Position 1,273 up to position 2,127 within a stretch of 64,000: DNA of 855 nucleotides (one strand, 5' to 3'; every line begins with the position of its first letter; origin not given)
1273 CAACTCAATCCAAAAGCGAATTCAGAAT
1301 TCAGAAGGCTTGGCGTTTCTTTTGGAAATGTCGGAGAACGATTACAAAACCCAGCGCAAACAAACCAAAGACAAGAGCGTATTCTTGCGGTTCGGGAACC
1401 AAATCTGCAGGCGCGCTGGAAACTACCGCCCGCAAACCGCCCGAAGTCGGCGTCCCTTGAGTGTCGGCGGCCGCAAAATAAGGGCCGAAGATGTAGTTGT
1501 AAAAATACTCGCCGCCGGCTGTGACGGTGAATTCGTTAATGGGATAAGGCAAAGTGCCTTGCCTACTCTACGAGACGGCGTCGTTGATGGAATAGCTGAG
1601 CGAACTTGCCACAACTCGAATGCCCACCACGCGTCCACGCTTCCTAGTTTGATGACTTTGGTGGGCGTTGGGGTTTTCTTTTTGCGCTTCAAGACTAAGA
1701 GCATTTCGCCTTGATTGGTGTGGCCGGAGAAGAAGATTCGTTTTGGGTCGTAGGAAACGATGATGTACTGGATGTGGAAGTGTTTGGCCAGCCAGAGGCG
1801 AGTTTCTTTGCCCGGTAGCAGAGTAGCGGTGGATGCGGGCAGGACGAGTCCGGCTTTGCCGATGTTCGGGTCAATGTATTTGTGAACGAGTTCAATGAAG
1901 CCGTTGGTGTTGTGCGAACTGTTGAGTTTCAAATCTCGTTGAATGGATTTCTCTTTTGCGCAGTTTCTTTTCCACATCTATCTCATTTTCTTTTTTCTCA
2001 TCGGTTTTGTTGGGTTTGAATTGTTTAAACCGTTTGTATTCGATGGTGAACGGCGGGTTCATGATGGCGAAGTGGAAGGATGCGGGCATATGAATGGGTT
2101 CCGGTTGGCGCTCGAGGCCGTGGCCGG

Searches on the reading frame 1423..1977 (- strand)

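Call 85: search_protein_families(library=pfam, proteins=[window:1423-1977:-], max_evalue=0.001)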
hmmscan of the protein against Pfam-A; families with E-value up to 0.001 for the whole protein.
window:1423-1977:- (184 aa): 0 families

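Call 86: search_protein_families(library=padloc, proteins=[window:1423-1977:-], max_evalue=0.0001)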
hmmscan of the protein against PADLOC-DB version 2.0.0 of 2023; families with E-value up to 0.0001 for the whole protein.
window:1423-1977:- (184 aa): 1 family
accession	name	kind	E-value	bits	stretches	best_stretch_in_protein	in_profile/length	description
PDLC03267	MTase_II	-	1.8e-05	21.8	1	11-114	132-233/539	Type II methyltransferase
